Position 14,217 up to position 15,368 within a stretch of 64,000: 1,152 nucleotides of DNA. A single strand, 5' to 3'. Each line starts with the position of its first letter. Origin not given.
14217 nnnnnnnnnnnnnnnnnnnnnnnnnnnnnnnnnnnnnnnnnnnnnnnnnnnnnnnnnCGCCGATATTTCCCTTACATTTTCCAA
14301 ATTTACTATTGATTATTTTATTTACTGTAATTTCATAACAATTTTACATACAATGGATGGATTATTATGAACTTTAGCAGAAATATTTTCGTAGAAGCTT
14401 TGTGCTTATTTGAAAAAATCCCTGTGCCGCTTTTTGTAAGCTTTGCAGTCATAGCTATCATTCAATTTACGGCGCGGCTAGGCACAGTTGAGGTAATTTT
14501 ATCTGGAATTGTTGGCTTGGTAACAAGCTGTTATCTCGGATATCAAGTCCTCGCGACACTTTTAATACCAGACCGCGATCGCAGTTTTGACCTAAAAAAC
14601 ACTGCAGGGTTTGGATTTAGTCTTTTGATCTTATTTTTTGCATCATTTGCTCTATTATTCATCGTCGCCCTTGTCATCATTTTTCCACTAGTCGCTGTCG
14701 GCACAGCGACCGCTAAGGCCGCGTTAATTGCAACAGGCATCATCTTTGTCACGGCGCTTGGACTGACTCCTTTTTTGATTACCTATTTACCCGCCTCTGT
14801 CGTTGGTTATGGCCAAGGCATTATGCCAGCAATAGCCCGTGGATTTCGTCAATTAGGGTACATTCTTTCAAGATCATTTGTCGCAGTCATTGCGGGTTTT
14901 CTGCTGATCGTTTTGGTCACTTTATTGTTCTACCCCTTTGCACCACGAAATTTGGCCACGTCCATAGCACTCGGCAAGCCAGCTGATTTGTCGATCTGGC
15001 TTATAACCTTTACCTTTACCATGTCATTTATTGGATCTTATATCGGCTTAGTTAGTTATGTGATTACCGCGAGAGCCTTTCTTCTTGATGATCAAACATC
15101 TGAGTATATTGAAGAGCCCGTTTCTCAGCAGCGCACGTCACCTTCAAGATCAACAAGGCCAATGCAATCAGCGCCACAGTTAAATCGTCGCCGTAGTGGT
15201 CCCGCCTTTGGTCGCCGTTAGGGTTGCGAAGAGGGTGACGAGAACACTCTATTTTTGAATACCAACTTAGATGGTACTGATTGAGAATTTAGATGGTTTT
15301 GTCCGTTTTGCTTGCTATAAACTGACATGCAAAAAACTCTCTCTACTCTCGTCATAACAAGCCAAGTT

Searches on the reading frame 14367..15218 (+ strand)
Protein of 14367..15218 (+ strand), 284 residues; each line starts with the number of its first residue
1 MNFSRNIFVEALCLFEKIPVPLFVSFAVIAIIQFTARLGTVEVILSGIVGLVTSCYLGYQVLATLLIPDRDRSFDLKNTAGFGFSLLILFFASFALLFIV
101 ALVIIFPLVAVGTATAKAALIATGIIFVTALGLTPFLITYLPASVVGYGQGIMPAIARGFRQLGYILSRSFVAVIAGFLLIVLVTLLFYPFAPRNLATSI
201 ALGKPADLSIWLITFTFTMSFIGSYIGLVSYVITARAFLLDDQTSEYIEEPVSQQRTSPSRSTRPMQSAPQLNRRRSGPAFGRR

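Call 4: search_protein_families(library=pfam, proteins=[window:14367-15218:+], max_evalue=1)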
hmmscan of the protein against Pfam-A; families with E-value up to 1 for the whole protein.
seq(284 aa): 1 family
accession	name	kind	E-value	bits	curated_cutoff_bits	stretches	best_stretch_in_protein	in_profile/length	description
PF04114.19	Gaa1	-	0.16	11.4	28.6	1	43-191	342-492/497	Gaa1-like, GPI transamidase component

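Call 7: find_homologous_proteins(query=window:14367-15218:+)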
Query seq(284 aa) (284 aa): 3 proteins with E <= 0.001 among 6354 candidates.
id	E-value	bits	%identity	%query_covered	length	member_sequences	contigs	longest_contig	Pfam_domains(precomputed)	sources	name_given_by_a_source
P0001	4.1e-172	589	100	100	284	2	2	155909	-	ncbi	ncbi:MAG: hypothetical protein ABJO30_06270 [Hyphomicrobiales bacterium]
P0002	1.6e-122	426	74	100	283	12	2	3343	-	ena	-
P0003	2.6e-53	199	53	81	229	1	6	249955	-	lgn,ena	-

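Call 9: find_encoding_contigs(protein=P0003, flank=6000, max_places=4)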
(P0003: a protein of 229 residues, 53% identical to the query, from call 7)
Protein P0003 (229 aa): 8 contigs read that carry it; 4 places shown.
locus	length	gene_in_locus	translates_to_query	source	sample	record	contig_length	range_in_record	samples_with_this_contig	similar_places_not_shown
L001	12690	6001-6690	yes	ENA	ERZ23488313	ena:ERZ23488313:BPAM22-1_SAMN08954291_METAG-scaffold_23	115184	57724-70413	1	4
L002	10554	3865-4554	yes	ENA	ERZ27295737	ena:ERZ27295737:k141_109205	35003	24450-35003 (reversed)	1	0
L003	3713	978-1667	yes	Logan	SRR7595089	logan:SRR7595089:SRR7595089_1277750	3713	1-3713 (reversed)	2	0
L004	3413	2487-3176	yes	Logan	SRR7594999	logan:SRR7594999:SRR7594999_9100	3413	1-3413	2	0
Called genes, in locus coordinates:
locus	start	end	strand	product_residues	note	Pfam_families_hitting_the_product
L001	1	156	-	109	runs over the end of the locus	-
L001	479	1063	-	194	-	PF02974:Inh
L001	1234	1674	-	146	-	PF03625:DUF302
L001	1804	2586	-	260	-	PF13085:Fer2_3, PF13183:Fer4_8, PF13237:Fer4_10, PF13534:Fer4_17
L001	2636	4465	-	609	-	PF00890:FAD_binding_2, PF01134:GIDA (faint), PF01266:DAO (weak), PF07992:Pyr_redox_2 (weak), PF02910:Succ_DH_flav_C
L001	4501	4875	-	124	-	PF01127:Sdh_cyt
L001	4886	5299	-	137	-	PF01127:Sdh_cyt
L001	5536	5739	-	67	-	PF08410:DUF1737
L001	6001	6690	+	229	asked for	-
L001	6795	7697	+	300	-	PF08543:Phos_pyr_kin, PF00294:PfkB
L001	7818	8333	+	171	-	PF00484:Pro_CA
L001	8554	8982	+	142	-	-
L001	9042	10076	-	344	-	PF01118:Semialdhyde_dh, PF02774:Semialdhyde_dhC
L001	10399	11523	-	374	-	PF00180:Iso_dh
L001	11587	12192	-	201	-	PF00694:Aconitase_C, PF27512:LeuD, PF27434:LeuD_C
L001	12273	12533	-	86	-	-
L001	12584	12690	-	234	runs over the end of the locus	PF01746:tRNA_m1G_MT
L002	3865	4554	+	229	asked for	-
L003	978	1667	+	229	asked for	-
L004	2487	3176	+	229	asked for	-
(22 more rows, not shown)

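Call 10: find_encoding_contigs(protein=P0002, flank=6000, max_places=4)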
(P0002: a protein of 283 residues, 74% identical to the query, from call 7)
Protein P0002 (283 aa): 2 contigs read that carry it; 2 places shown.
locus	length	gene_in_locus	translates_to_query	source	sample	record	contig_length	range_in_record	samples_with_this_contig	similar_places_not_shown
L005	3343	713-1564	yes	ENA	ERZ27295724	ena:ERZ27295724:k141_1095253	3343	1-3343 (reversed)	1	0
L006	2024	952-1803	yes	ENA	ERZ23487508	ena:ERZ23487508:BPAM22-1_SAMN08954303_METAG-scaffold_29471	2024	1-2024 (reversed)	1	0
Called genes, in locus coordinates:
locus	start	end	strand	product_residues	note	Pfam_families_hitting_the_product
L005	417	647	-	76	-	PF08410:DUF1737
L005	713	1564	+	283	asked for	-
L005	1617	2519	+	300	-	PF08543:Phos_pyr_kin, PF00294:PfkB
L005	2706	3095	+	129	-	-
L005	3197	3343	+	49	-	?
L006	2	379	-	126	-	?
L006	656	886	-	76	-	PF08410:DUF1737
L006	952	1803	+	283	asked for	-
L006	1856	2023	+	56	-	?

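Call 34: search_protein_representatives(alignment_id=A4)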
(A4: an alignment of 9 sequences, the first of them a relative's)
Query: 9 sequences, 256 profile positions. Proteins with E-value up to 0.001 (for the whole library): 196; up to 1e-10: 58; up to 1e-30: 7. The best 150 are listed.
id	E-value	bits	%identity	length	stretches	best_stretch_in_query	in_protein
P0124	1.8e-94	332.5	-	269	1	1-251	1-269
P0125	3.6e-94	331.5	-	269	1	1-251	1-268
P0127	4.1e-83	295.3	-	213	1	52-250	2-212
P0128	1.5e-74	267.2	-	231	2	126-256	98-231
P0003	3.2e-59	217.0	-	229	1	54-246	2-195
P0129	1.0e-43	166.2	-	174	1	81-256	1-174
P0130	6.2e-33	130.9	-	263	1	1-251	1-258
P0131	4.3e-27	111.7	-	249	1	1-246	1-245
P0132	8.0e-27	110.8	-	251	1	1-247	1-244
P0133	5.5e-22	95.0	-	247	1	1-249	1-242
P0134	2.0e-21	93.2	-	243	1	1-246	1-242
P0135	2.0e-21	93.1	-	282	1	1-247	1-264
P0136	3.9e-21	92.2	-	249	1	47-247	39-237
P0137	3.5e-20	89.1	-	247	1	1-244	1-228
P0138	4.3e-19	85.5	-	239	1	1-245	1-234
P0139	9.2e-19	84.4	-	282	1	1-247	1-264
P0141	2.3e-18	83.1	-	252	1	1-246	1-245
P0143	4.5e-18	82.2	-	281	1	1-245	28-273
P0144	6.5e-18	81.6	-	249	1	1-246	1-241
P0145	1.5e-17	80.5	-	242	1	1-245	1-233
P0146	2.4e-17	79.8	-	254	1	1-247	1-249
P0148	3.1e-16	76.1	-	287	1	1-247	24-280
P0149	3.2e-16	76.1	-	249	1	1-244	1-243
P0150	3.4e-16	76.0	-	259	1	47-244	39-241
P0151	6.2e-16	75.2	-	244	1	17-246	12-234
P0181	9.5e-11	58.2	-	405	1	1-244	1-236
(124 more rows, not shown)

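Call 35: search_protein_families(library=pfam, proteins=[P0130, P0131, P0132, P0133, P0134, P0135, P0137, P0141, P0146, P0181], max_evalue=0.1)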
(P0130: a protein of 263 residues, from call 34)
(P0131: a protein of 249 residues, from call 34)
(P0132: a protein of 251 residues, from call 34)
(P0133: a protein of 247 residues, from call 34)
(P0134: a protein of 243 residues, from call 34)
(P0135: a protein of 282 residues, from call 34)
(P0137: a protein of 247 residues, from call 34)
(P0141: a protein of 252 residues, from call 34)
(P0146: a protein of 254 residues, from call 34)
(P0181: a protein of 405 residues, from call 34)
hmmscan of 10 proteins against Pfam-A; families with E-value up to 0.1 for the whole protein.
P0130 (263 aa): 0 families

P0131 (249 aa): 0 families

P0132 (251 aa): 1 family
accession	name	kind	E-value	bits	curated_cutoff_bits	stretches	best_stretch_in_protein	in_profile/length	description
PF01080.22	Presenilin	-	0.086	12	34.3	0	42-138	13-114/408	Presenilin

P0133 (247 aa): 0 families

P0134 (243 aa): 0 families

P0135 (282 aa): 0 families

P0137 (247 aa): 0 families

P0141 (252 aa): 0 families

P0146 (254 aa): 0 families

P0181 (405 aa): 0 families

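Call 36: list_cluster_members(proteins=[P0130, P0131, P0132, P0133, P0134, P0135, P0137, P0141, P0146, P0181])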
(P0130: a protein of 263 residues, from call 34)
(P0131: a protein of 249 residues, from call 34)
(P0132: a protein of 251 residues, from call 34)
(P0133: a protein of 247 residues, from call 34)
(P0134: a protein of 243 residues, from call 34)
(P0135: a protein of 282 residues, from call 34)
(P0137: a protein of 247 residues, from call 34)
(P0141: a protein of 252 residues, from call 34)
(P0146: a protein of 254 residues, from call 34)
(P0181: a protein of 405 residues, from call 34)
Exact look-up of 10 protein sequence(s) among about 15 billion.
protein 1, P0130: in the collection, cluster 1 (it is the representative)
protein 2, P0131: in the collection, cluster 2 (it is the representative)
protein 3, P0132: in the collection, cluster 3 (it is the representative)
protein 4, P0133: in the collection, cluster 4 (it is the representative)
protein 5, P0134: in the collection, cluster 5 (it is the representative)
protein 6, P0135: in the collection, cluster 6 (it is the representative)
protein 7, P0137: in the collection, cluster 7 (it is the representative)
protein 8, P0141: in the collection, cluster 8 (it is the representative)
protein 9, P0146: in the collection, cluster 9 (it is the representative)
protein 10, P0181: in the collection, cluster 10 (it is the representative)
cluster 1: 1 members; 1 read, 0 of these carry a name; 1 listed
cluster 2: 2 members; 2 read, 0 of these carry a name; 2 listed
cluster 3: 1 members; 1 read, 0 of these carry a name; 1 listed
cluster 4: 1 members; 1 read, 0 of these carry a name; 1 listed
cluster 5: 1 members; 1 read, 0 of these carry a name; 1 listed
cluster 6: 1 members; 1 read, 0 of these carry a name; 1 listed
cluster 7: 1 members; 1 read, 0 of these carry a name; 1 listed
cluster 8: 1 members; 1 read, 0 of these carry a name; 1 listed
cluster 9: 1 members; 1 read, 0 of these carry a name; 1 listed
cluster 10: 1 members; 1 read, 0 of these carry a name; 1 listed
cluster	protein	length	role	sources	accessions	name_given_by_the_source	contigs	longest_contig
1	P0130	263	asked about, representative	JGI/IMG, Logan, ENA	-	-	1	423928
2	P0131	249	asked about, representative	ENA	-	-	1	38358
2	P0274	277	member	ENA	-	-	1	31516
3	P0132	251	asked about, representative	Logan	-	-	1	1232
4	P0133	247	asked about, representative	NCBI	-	-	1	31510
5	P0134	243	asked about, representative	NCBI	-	-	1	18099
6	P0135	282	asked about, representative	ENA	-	-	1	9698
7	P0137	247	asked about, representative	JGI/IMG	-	-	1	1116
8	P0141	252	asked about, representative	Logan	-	-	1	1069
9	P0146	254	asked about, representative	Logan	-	-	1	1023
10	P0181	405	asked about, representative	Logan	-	-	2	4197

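Call 37: find_encoding_contigs(protein=P0130, flank=5000, max_places=2)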
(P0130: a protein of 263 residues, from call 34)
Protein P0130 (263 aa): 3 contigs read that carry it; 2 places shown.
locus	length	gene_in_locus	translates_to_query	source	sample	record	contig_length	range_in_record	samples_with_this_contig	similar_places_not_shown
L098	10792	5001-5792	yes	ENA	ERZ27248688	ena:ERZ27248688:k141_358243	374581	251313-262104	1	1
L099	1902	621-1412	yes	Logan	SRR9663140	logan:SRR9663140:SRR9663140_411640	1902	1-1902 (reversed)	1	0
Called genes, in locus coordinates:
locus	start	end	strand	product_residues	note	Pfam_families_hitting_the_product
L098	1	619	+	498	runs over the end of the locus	PF01565:FAD_binding_4, PF02913:FAD-oxidase_C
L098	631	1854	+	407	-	PF01565:FAD_binding_4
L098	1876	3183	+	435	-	PF12837:Fer4_6 (faint), PF12838:Fer4_7, PF13183:Fer4_8, PF13237:Fer4_10 (weak), PF13484:Fer4_16 (weak), PF13534:Fer4_17, PF02754:CCG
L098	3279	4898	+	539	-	PF20656:MS_N, PF01274:MS_TIM-barrel, PF20659:MS_C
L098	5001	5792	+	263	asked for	-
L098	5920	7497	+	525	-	PF00009:GTP_EFTU, PF01926:MMR_HSR1 (weak), PF22042:EF-G_D2, PF03144:GTP_EFTU_D2, PF14492:EFG_III (faint), PF16658:RF3_C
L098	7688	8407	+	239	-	PF04344:CheZ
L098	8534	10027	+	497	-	PF13393:tRNA-synt_His, PF00587:tRNA-synt_2b (weak), PF03129:HGTP_anticodon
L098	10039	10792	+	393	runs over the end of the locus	PF13393:tRNA-synt_His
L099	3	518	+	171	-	?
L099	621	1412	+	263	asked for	-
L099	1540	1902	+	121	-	?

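Call 38: predict_structure(alignment_id=A4)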
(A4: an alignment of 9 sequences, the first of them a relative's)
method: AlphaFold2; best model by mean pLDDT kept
length: 284 residues; sequences in the alignment: 9
mean_pLDDT: 70.2   pTM: 0.63
mean pLDDT of the five models: 70.2, 69.4, 67.8, 65.0, 58.1
residues with pLDDT >= 90: 0; 70-90: 173; 50-70: 75; < 50: 36
segments of 3 or more residues with pLDDT < 50: 247-251, 257-284
pLDDT, mean of each block of 10 residues (from residue 1): 73 77 67 61 71 78 77 71 77 74 71 70 74 70 68 74 84 87 85 68 65 81 84 83 55 49 44 40 37
secondary structure, 60 per line:
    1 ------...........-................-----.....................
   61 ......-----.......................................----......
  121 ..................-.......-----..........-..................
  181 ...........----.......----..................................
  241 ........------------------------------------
elements in order: H7-17 H19-34 H40-66 H72-110 H115-138 H140-146 H152-161 H163-191 H196-202 H207-248

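Call 41: fold_search(model_id=the predicted structure, library=pdb)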
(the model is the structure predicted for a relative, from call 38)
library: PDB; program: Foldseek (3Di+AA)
matches with E <= 10: 271; with E <= 0.001: 0
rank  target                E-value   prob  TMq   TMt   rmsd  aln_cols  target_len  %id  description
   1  9och_A                9.4e-02  0.44  0.20  0.14  17.3       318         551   14  Transporter associated with antigen processing (TAP) bound to the viral protein hUS6 in the outward-facing open state (released 2025-09-10)
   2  9rcv_A                2.2e-01  0.30  0.19  0.10  16.5       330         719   12  Structure of the Human Peptide-Loading Complex Arrested by HCMV US6 (released 2025-12-03)
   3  9oci_A                2.2e-01  0.28  0.19  0.14  17.3       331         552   13  Transporter associated with antigen processing (TAP) bound to the viral protein rhUS6 in the outward-facing open state (released 2025-09-10)
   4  8wcw_A                3.6e-01  0.23  0.20  0.13  19.1       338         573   13  Cryo-EM structure of MsRv1273c/72c from Mycobacterium smegmatis in the IFapo state (released 2025-03-26)
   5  9k6l_R                3.8e-01  0.20  0.17  0.17  20.3       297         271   13  Cryo-EM structure of GPCR16-Gi2 complex (released 2025-04-02)
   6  6ram_B                3.8e-01  0.11  0.14  0.09  22.0       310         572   13  Heterodimeric ABC exporter TmrAB under turnover conditions in asymmetric unlocked return conformation with wider opene (released 2019-07-31)
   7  8ipr_A                4.6e-01  0.14  0.17  0.11  18.3       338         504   14  Cryo-EM structure of heme transporter CydDC from Mycobacterium smegmatis in the outward facing ATP bound state (released 2023-06-14)
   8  7t6u_R                5.0e-01  0.28  0.22  0.21  19.2       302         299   13  Structure of the human FPR2-Gi complex with CGEN-855A (released 2022-03-30)
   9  7bcw_A                5.3e-01  0.33  0.26  0.15  19.5       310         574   10  Structure of MsbA in Salipro with ADP vanadate (released 2022-01-12)
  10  4pl0_B                5.8e-01  0.41  0.28  0.16  17.5       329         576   12  Crystal structure of the antibacterial peptide ABC transporter McjD in an outward occluded state (released 2014-06-18)
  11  8xoh_R                6.0e-01  0.11  0.15  0.15  20.0       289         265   16  Cryo-EM structure of GPR30-Gq complex structure in the presence of E2 (released 2024-04-10)
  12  9wsx_R                6.3e-01  0.16  0.17  0.17  20.8       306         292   11  Cryo-EM structure of endomorphin-1-muOR-arrestin2-Fab30 complex (released 2025-11-26)
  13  9n66_A                6.9e-01  0.21  0.23  0.14  17.8       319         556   18  Transporter associated with antigen processing (TAP) bound to ATP and ADP in the outward-facing open state (released 2025-09-03)
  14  8xog_R                6.9e-01  0.09  0.15  0.16  17.0       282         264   15  Cryo-EM structure of apo-GPR30-Gq complex structure (released 2024-04-10)
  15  5och_E                7.3e-01  0.14  0.18  0.11  20.2       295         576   11  The crystal structure of human ABCB8 in an outward-facing state (released 2018-07-25)
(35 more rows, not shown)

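Call 42: search_protein_families(library=ncbifam, proteins=[P0001, P0130, P0133], max_evalue=0.01)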
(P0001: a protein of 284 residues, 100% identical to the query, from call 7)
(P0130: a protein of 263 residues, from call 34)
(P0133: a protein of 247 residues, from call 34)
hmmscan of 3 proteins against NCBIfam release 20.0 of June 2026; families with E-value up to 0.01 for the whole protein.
P0001 (284 aa): 0 families

P0130 (263 aa): 0 families

P0133 (247 aa): 0 families

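Call 46: find_encoding_contigs(protein=P0133, flank=4000, max_places=1)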
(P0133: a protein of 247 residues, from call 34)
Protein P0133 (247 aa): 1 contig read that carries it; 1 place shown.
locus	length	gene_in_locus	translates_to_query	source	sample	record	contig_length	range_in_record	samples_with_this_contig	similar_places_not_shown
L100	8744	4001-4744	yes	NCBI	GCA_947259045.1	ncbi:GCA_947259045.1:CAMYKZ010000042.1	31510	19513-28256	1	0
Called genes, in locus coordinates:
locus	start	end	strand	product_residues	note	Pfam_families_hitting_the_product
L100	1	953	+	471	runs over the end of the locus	PF00171:Aldedh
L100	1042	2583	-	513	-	PF00501:AMP-binding, PF13193:AMP-binding_C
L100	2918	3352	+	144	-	PF20066:Glyoxalase_8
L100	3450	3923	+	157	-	PF02639:DUF188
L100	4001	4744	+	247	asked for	-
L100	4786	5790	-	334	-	PF00582:Usp (weak)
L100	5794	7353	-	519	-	PF00939:Na_sulph_symp, PF03600:CitMHS, PF02040:ArsB (weak), PF03600:CitMHS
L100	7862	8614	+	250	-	-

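Call 47: find_encoding_contigs(protein=P0131, flank=4000, max_places=1)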
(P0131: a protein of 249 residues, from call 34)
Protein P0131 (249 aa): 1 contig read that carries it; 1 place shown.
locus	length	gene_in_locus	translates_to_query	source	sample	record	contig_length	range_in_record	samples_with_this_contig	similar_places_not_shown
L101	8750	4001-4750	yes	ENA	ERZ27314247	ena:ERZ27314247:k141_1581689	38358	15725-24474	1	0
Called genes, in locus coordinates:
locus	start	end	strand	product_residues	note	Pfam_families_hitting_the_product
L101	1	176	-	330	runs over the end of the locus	PF02423:OCD_Mu_crystall, PF01488:Shikimate_DH (weak)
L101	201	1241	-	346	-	PF00291:PALP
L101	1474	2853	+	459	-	PF00202:Aminotran_3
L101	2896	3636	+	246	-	-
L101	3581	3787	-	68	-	-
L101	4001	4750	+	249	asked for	-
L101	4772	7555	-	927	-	PF00311:PEPcase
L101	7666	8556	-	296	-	PF02629:CoA_binding, PF13380:CoA_binding_2 (weak), PF00549:Ligase_CoA, PF13607:Succ_CoA_lig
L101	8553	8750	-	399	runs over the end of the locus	PF08442:ATP-grasp_2, PF13549:ATP-grasp_5, PF24948:Citrate_synth_N, PF00549:Ligase_CoA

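Call 53: predict_structure(alignment_id=A5)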
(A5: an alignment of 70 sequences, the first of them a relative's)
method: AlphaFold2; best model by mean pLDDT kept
length: 284 residues; sequences in the alignment: 70
mean_pLDDT: 86.0   pTM: 0.80
mean pLDDT of the five models: 86.0, 84.9, 84.4, 84.3, 84.2
residues with pLDDT >= 90: 163; 70-90: 80; 50-70: 33; < 50: 8
segments of 3 or more residues with pLDDT < 50: 282-284
pLDDT, mean of each block of 10 residues (from residue 1): 90 96 94 89 92 95 95 93 93 90 87 84 87 88 91 92 95 96 95 87 81 92 95 95 71 54 54 52 47
secondary structure, 60 per line:
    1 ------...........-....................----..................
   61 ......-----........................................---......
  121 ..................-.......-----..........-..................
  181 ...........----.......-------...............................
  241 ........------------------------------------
elements in order: H7-17 H19-38 H43-66 H72-111 H115-138 H140-146 H152-161 H163-191 H196-202 H210-248

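Call 61: search_solved_structures(query=A5, max_evalue=10, show_alignments=0)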
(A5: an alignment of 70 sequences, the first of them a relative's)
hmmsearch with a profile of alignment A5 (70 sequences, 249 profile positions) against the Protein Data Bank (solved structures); distinct sequences matched with E-value up to 10: 6.
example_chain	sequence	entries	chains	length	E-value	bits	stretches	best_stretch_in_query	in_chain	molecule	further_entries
9n0x_A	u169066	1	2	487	0.22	14.1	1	73-130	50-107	Phosphatidylserine synthase 2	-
1fft_B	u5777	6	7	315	0.26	13.9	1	83-137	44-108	UBIQUINOL OXIDASE | Ubiquinol oxidase subunit 2 | Cytochrome bo(3) ubiquinol oxidase subunit 2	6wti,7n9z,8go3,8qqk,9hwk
7xmc_B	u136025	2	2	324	0.27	13.8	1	83-137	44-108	Ubiquinol oxidase subunit 2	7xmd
8f68_B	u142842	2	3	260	0.31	13.6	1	84-137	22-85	Cytochrome bo(3) ubiquinol oxidase subunit 2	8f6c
7cub_B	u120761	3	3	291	0.38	13.4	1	84-137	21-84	Cytochrome bo(3) ubiquinol oxidase subunit 2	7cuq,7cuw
7qhm_J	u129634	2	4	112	1.1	11.8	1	86-142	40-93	Hypothetical membrane protein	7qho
